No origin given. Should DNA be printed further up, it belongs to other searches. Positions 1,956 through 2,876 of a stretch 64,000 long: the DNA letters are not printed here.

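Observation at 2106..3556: Early-operon PhoH-like ATPase translationally coupled to a second ClpP-like peptidase distinct from the prohead protease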

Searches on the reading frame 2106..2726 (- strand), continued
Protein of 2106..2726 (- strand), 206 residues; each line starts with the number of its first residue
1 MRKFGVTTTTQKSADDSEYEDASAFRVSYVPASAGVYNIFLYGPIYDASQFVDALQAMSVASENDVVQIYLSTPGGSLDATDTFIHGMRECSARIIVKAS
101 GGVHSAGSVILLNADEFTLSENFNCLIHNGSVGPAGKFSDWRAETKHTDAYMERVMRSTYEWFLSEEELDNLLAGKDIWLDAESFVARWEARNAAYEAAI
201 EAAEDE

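Call 14: search_solved_structures(query=window:2106-2726:-, max_evalue=0.01, show_alignments=3)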
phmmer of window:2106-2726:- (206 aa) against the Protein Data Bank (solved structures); distinct sequences matched with E-value up to 0.01: 12.
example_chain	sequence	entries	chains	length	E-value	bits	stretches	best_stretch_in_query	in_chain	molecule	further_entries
9ndj_P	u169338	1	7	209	6.4e-09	38.8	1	31-186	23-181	ATP-dependent Clp protease proteolytic subunit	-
7m1l_A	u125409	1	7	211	6.6e-09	38.8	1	31-186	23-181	ATP-dependent Clp protease proteolytic subunit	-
4jcr_A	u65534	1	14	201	1.3e-06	31.3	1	39-182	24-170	ATP-dependent Clp protease proteolytic subunit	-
4jcq_A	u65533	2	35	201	4.4e-06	29.6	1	39-164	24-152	ATP-dependent Clp protease proteolytic subunit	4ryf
6sfx_A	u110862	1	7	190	9.9e-06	28.4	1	39-165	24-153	ATP-dependent Clp protease proteolytic subunit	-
8xn4_A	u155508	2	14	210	0.00022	24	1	39-161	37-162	ATP-dependent Clp protease proteolytic subunit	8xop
8xon_A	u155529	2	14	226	0.00029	23.6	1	39-160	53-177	ATP-dependent Clp protease proteolytic subunit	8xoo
7eko_A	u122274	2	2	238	0.0036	20.1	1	39-112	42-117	ATP-dependent Clp protease proteolytic subunit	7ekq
6w9t_A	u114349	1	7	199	0.0081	18.9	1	39-147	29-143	ATP-dependent Clp protease proteolytic subunit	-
7kr2_A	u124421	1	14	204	0.0086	18.8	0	39-147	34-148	ATP-dependent Clp protease proteolytic subunit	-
6vfs_L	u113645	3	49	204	0.0087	18.8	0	39-147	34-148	ATP-dependent Clp protease proteolytic subunit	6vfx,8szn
5dkp_A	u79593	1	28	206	0.0089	18.8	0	39-147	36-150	ATP-dependent Clp protease proteolytic subunit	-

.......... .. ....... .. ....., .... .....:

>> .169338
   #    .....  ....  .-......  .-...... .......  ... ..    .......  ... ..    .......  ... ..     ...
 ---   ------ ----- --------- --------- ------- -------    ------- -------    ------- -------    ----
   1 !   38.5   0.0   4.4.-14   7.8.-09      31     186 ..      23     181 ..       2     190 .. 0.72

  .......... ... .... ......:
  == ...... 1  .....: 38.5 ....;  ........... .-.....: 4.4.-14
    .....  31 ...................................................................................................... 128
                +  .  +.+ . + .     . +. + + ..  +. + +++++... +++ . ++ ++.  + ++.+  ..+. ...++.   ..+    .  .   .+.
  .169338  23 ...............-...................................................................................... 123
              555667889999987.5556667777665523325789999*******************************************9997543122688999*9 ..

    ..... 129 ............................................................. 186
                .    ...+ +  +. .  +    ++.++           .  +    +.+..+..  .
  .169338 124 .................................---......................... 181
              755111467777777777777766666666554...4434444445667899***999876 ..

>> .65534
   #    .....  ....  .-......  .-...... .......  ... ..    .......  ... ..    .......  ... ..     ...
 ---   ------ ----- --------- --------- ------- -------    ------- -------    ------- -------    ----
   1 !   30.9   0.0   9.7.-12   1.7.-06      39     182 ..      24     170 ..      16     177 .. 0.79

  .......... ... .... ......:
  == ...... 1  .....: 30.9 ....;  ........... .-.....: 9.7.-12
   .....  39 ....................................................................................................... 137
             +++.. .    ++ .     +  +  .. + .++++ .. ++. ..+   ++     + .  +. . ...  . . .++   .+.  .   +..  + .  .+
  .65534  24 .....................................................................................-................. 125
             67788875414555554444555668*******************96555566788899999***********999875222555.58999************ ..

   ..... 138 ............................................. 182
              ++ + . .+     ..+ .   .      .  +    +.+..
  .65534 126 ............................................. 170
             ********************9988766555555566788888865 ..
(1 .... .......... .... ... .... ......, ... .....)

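Call 15: find_encoding_contigs(protein=P0005, flank=10000, max_places=2)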
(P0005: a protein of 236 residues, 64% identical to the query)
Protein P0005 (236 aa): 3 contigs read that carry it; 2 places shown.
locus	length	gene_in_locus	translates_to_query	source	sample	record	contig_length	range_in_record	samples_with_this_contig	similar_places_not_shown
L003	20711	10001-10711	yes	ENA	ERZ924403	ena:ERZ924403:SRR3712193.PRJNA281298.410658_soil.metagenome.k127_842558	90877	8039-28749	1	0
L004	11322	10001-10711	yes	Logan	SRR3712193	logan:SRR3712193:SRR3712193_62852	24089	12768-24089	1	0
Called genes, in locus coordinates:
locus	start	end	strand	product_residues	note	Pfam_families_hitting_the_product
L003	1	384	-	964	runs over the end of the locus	PF00246:Peptidase_M14, PF13415:Beta-prop_FBX42 (faint), PF01344:Kelch_1 (faint), PF13964:Beta-prop_Calicin (weak), PF24681:Kelch_KLHDC2_KLHL20_DRC7, PF24981:Beta-prop_ATRN-LZTR1 (weak)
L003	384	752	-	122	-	-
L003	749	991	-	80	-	-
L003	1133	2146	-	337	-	PF03864:Phage_cap_E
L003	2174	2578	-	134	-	PF02924:HDPD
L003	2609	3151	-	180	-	-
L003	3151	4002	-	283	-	PF25145:NfeD1b_N (weak), PF01343:Peptidase_S49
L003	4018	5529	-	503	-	PF06074:Portal_Mu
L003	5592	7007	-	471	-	PF03237:Terminase_6N, PF17289:Terminase_6C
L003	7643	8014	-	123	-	-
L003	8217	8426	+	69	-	-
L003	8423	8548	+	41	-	-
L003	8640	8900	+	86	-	-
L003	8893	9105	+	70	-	-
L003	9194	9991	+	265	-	PF02562:PhoH, PF13245:AAA_19, PF13604:AAA_30 (weak)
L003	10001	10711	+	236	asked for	PF00574:CLP_protease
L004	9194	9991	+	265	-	PF02562:PhoH, PF13245:AAA_19, PF13604:AAA_30 (weak)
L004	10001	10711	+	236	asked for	PF00574:CLP_protease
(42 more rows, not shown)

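Call 16: find_encoding_contigs(protein=P0013, flank=10000, max_places=2)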
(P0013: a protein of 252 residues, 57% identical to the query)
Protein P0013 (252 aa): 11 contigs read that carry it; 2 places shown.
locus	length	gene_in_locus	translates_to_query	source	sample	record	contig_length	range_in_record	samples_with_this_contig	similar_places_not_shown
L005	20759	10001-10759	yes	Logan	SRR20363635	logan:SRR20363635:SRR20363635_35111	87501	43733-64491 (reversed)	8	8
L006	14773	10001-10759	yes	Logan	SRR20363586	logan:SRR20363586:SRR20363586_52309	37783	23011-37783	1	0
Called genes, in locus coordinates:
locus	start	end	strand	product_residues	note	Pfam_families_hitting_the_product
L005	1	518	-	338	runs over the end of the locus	PF03864:Phage_cap_E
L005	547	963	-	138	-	PF02924:HDPD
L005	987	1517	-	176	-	-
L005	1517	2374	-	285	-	PF01343:Peptidase_S49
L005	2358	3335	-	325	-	-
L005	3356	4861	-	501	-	PF06074:Portal_Mu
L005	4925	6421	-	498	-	PF03237:Terminase_6N (weak), PF17289:Terminase_6C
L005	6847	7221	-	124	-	-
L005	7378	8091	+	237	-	-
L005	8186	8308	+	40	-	-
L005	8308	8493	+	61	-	-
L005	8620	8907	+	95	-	-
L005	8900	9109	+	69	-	-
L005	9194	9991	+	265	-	PF02562:PhoH, PF13604:AAA_30 (weak), PF13245:AAA_19 (weak)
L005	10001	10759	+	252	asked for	PF00574:CLP_protease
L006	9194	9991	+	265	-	PF02562:PhoH, PF13604:AAA_30 (weak), PF13245:AAA_19 (weak)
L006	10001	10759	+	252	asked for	PF00574:CLP_protease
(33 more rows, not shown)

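Call 23: find_related_loci(query=A1, collection=viral_contigs, flank=10000)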
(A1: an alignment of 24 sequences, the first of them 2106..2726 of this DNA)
Query A1 (206 aa) in viral_contigs; peptide patterns used: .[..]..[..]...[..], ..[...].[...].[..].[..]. (x = any residue, [..] = any of these).
40 stretches matched a pattern; 25 encode a relative of the query (tblastn E <= 1e-3); 25 distinct loci.
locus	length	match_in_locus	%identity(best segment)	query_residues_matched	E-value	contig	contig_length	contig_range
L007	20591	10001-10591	93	1-197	7e-125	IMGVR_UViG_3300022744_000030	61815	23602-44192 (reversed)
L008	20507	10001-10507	60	25-193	1e-73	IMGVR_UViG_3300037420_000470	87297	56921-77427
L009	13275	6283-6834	58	21-204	3e-69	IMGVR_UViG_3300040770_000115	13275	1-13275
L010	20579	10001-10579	55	12-204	6e-68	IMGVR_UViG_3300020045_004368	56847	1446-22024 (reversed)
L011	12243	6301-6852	55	20-203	3e-67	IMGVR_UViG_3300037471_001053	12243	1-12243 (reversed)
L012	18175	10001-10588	54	1-193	1e-66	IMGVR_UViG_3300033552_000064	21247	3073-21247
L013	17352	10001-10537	55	25-203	1e-66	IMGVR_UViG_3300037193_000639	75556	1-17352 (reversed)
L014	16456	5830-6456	46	6-206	1e-65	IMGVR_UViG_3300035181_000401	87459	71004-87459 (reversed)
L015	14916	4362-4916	53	20-204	7e-65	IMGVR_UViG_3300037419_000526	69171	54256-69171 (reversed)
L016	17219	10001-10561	55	25-204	2e-63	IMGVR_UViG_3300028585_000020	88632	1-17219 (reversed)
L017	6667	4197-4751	51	21-205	1e-62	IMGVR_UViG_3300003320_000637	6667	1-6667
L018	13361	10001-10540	61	25-204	6e-72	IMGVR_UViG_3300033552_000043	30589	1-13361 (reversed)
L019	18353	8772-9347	47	5-192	3e-56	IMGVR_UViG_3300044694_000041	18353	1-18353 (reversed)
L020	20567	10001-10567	46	6-192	6e-56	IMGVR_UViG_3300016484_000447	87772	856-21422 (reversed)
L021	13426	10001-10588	48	5-203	5e-56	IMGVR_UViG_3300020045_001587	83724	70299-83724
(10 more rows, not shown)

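Call 25: search_dna_similar(query=window:2106-2726:-, collection=phages, mode=protein, max_rows=60, rows=spread)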
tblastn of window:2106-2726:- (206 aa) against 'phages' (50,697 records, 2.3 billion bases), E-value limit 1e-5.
Records with a match: 854; places in all: 854; records where one place covers at least 80% of the query: 107.
Best place of each record, by identity: <60% 854.
By first word of the organism name: Vibrio 202; Pseudomonas 186; Rheinheimera 115; Klebsiella 107; Escherichia 104; Campylobacter 18; Cronobacter 15; Pectobacterium 13; Proteus 12; Salmonella 12; and 25 more.
By host as written in the record: - 143; Rheinheimera sp. BAL341 115; Pseudomonas aeruginosa 49; Klebsiella pneumoniae 35; Escherichia coli 35; Pseudomonas aeruginosa PAO1 25; Vibrio cholerae 19; Pseudomonas syringae pv. actinidiae 18; and 188 more.
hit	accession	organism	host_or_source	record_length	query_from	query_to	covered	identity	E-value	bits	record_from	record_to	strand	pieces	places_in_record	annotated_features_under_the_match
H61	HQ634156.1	Vibrio phage PWH3a-P1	Vibrio natriegens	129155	20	186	81%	33.5%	6e-23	101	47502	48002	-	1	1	hypothetical protein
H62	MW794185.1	Vibrio phage ICP1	-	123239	6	186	88%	29.8%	9e-21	95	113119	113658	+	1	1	ATP-dependent protease subunit | hypothetical protein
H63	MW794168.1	Vibrio phage ICP1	-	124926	6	186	88%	29.8%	9e-21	95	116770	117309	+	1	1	ATP-dependent protease subunit | hypothetical protein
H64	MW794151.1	Vibrio phage ICP1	-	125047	6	186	88%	29.8%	9e-21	95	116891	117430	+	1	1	ATP-dependent protease subunit | hypothetical protein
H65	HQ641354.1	Vibrio phage ICP1_2004_A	Vibrio cholerae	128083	6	186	88%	29.8%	9e-21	95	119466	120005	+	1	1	ClpP ATP-dependent protease subunit | hypothetical protein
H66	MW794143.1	Vibrio phage ICP1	-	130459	6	186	88%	29.8%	9e-21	95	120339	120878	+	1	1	ATP-dependent protease subunit | hypothetical protein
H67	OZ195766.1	Vibrio phage F98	Seawater and oysters mix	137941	37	182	71%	36.1%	2e-14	77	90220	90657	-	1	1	ATP-dependent protease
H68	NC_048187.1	Rheinheimera phage Barba5S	Rheinheimera sp. BAL341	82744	49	186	67%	37.0%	1e-18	89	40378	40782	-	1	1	ATP-dependent protease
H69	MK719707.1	Rheinheimera phage vB_RspM_Barba4A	Rheinheimera sp. BAL341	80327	49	186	67%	37.0%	1e-18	89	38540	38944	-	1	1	CLP protease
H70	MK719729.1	Rheinheimera phage vB_RspM_Barba18A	Rheinheimera sp. BAL341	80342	49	186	67%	37.0%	1e-18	89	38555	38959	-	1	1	CLP protease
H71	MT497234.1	Rheinheimera phage vB_RspM_barba_10-9G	Rheinheimera sp. BAL341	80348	49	186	67%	37.0%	1e-18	89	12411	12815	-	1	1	Clp protease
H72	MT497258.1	Rheinheimera phage vB_RspM_barba_12-7J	Rheinheimera sp. BAL341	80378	49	186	67%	37.0%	1e-18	89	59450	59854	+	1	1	Clp protease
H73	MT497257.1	Rheinheimera phage vB_RspM_barba_12-7I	Rheinheimera sp. BAL341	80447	49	186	67%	37.0%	1e-18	89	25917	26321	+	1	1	Clp protease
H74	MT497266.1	Rheinheimera phage vB_RspM_barba_12-8I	Rheinheimera sp. BAL341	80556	49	186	67%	37.0%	1e-18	89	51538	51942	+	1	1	Clp protease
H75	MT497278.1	Rheinheimera phage vB_RspM_barba_13-8A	Rheinheimera sp. BAL341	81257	49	186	67%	37.0%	1e-18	89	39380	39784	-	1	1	Clp protease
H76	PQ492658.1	Limnohabitans phage DC31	Limnohabitans sp. DCL3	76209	7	186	87%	27.4%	6e-10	64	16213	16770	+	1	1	hypothetical protein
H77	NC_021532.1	Alteromonas phage vB_AmaP_AD45-P1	Alteromonas macleodii str. 'Balearic ...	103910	40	183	70%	33.3%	6e-19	90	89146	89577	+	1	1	ATP-dependent protease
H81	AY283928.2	Vibrio phage KVP40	-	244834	29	180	74%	29.9%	9e-15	78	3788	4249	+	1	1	clpP: ClpP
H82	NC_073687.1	Pseudomonas phage phiPsa300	Pseudomonas syringae pv. actinidiae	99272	26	185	78%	28.1%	2e-19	91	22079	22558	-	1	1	ATP-dependent Clp protease proteolytic subunit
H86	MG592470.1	Vibrio phage 1.097.O._10N.286.49.B3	Vibrio sp.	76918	19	182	80%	26.2%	3e-15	79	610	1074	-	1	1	Clp protease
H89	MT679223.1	Proteus phage 1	Proteus mirabilis H10.20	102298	12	171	78%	25.9%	2e-7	56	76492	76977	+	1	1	hypothetical protein (x2)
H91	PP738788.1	Klebsiella phage vB_KpnS_Riker_ER52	Klebsiella pneumoniae MH258 (clinical ...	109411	32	183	74%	26.3%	8e-8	57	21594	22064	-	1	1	ATP-dependent protease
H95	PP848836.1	Klebsiella phage vB_Kpn13-P1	Klebsiella pneumoniae Kpn13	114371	32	183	74%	26.3%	8e-8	57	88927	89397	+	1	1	head maturation protease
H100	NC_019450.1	Pseudomonas phage JG004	Pseudomonas aeruginosa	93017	27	185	77%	24.7%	3e-8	59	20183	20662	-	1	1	ATP-dependent protease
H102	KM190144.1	Escherichia phage Av-05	Escherichia coli O157:H7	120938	53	186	65%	29.1%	6e-10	64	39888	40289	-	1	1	ATP-dependent protease subunit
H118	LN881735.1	Escherichia phage slur12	Escherichia coli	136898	45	185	68%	23.4%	6e-11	67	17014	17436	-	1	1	ATP-dependent Clp protease proteolytic subunit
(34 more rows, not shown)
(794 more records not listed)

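Call 26: get_annotated_region(hit=H70, flank=4000)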
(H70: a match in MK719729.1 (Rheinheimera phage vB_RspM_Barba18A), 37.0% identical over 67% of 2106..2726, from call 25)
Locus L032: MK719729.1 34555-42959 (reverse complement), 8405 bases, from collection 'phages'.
description: Rheinheimera phage vB_RspM_Barba18A, complete genome.
organism: Rheinheimera phage vB_RspM_Barba18A (NCBI taxid 2565657)
taxonomy: Viruses; Duplodnaviria; Heunggongvirae; Uroviricota; Caudoviricetes; Barbavirus; Barbavirus barba18A
host: Rheinheimera sp. BAL341; source: -; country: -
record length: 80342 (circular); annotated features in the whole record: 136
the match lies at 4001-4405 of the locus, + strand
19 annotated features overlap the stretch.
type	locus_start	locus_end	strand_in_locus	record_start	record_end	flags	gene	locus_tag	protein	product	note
CDS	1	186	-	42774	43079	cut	-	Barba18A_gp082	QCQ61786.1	DNA-binding motif containing protein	annotation based on sequence similarity to Pfam PF01381.22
CDS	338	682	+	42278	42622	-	-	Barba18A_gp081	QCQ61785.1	hypothetical protein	-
CDS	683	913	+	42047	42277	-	-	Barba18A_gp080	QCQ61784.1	hypothetical protein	-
CDS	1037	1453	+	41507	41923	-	-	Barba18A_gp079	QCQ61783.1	hypothetical protein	-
CDS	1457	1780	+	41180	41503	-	-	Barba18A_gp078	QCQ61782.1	hypothetical protein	-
CDS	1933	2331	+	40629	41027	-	-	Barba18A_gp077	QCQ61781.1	hypothetical protein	-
CDS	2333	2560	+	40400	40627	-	-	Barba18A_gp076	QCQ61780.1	hypothetical protein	annotation based on sequence similarity to Pfam PF00150.18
CDS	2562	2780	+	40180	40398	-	-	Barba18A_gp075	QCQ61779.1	hypothetical protein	-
CDS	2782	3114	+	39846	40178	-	-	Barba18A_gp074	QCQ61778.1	hypothetical protein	-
CDS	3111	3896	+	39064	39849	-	-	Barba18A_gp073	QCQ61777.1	PhoH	annotation based on sequence similarity to NCBI AUR87445.1 and Pfam PF02562.16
CDS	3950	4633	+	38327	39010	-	-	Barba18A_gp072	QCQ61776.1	CLP protease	annotation based on sequence similarity to NCBI ASV41293.1 and Pfam PF00574.23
CDS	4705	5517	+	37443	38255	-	-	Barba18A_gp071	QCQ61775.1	DNA adenine methylase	annotation based on sequence similarity to NCBI AMA74610.1 and Pfam PF02086.15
CDS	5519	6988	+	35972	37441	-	-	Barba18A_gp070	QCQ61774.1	hypothetical protein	annotation based on sequence similarity to NCBI AEA34109.2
CDS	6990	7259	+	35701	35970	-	-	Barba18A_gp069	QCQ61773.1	hypothetical protein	-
CDS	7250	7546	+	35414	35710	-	-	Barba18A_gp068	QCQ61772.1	hypothetical protein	annotation based on sequence similarity to NCBI YP_009225615.2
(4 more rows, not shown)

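Call 27: get_annotated_region(hit=H77, flank=4000)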
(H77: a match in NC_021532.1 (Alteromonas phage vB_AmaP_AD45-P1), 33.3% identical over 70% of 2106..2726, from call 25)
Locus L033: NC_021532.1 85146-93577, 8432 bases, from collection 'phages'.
description: Alteromonas phage vB_AmaP_AD45-P1, complete genome.
organism: Alteromonas phage vB_AmaP_AD45-P1 (NCBI taxid 1300004)
taxonomy: Viruses; Duplodnaviria; Heunggongvirae; Uroviricota; Caudoviricetes
host: Alteromonas macleodii str. 'Balearic Sea AD45'; source: -; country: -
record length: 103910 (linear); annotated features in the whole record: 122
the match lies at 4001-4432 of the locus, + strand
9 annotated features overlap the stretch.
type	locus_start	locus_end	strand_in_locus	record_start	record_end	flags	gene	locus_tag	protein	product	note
CDS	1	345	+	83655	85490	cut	-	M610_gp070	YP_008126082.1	DNA polymerase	COG0749 DNA polymerase I - 3'-5' exonuclease and polymerase domains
CDS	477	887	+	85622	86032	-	-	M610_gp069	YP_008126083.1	RusA-like Holliday junction resolvase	similar to gp076 (Erwinia phage vB_EamP-S6)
CDS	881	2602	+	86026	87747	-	-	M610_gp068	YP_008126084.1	ribonucleotide reductase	COG0209 Ribonucleotide reductase, alpha subunit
CDS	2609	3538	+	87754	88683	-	-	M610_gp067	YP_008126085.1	ribonucleotide-diphosphate reductase subunit beta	COG0208 Ribonucleotide reductase, beta subunit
CDS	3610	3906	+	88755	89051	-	-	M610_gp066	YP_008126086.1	hypothetical protein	-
CDS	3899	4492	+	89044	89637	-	-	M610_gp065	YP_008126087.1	ATP-dependent protease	COG0740 Protease subunit of ATP-dependent Clp proteases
CDS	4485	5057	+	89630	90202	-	-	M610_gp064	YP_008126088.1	hypothetical protein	-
CDS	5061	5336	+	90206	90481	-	-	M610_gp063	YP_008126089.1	hypothetical protein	-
misc_feature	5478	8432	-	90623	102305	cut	-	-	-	-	potential frameshift: common BLAST hit: gi|282599465|ref|YP_003358355.1| N4 gp50-like protein [Pseudomonas phage LUZ7]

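Call 28: get_annotated_region(hit=H81, flank=4000)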
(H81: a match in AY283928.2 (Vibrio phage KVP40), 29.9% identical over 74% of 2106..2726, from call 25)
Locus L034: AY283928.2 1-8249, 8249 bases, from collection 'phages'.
description: Bacteriophage KVP40, complete genome.
organism: Vibrio phage KVP40 (NCBI taxid 75320)
taxonomy: Viruses; Duplodnaviria; Heunggongvirae; Uroviricota; Caudoviricetes; Straboviridae; Schizotequatrovirus; Schizotequatrovirus KVP40
host: -; source: -; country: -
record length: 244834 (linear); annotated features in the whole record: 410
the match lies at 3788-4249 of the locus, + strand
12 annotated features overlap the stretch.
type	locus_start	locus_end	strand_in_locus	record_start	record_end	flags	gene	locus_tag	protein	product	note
CDS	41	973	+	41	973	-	rnh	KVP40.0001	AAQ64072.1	RNaseH ribonuclease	DNA replication enzyme for processing of Okazaki fragment RNA primers; identified by match to PFAM protein family HMM ...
CDS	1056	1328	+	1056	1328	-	dsbA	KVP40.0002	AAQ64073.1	DsbA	dsDNA binding protein, late transcription Facilitates transcription from some late promoters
CDS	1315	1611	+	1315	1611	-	33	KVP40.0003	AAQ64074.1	late promoter transcription accessory protein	gp33; connector protein between gp45 of replisome and gp55 late sigma factor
CDS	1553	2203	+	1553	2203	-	59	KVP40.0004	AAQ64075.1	gp59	loader of gp41 DNA helicase DNA replication and recombination protein for loading gp41 on ssDNA with gp31 and UvsX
CDS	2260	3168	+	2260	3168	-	32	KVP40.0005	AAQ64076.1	gp32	single-stranded DNA binding protein; DNA replication, recombination and repair protein, helix-destabilizing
CDS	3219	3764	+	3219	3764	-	frd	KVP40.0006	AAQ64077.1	dihydrofolate reductase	methyl donor used by dTMP synthase; identified by match to PFAM protein family HMM PF00186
CDS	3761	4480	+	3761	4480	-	clpP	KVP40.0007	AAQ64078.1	ClpP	protease domain protein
CDS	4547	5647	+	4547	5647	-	uvsX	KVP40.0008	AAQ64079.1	UvsX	RecA-like recombination protein, DNA-dependent ATPase; identified by match to PFAM protein family HMM PF00154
CDS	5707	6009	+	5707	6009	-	-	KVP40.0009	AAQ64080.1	hypothetical protein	identified by Glimmer2; putative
CDS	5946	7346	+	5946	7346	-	41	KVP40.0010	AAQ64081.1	DNA primase-helicase subunit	DNA primase-helicase ATPase, dATPase, GTPase, dGTPase for replication and recombination; identified by match to TIGR ...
CDS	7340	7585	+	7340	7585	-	-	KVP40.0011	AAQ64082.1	hypothetical protein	identified by Glimmer2; putative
CDS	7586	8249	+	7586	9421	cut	nrdD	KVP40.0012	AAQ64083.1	anaerobic NTP reductase large subunit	similar to SP:P28903; identified by sequence similarity; putative; converts rNTPs to dNTPs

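Call 29: get_annotated_region(hit=H82, flank=4000)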
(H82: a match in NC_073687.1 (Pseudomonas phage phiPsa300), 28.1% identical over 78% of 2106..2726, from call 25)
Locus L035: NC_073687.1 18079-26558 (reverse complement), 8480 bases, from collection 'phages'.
description: Pseudomonas phage phiPsa300, complete genome.
organism: Pseudomonas phage phiPsa300 (NCBI taxid 1460362)
taxonomy: Viruses; Duplodnaviria; Heunggongvirae; Uroviricota; Caudoviricetes; Otagovirus; Otagovirus Psa374
host: Pseudomonas syringae pv. actinidiae; source: -; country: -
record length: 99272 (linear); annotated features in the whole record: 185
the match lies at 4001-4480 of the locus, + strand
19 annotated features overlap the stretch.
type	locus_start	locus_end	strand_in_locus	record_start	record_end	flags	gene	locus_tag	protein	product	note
CDS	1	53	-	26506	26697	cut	-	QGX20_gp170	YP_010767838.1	hypothetical protein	-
tRNA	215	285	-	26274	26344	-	-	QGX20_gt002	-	tRNA-Val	-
CDS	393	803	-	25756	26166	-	-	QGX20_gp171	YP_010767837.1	hypothetical protein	-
tRNA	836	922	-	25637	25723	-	-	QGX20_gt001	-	tRNA-Ser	-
CDS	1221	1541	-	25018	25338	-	-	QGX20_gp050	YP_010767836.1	hypothetical protein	-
CDS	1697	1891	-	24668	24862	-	-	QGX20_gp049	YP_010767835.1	hypothetical protein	-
CDS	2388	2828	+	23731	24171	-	-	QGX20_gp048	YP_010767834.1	hypothetical protein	-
CDS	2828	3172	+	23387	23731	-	-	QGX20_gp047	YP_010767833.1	hypothetical protein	-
CDS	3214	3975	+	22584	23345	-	-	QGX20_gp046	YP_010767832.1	phosphate starvation-inducible protein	Phosphate starvation-inducible protein PhoH, predicted ATPase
CDS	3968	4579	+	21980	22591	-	-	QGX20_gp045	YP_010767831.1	ATP-dependent Clp protease proteolytic subunit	-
CDS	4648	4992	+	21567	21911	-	-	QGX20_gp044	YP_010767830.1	hypothetical protein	-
CDS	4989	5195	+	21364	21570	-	-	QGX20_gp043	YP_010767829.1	hypothetical protein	-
CDS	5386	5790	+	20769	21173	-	-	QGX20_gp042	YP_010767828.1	dCMP deaminase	-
CDS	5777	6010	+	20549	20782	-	-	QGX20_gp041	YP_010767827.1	hypothetical protein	-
CDS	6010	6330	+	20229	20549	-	-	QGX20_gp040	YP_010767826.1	hypothetical protein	-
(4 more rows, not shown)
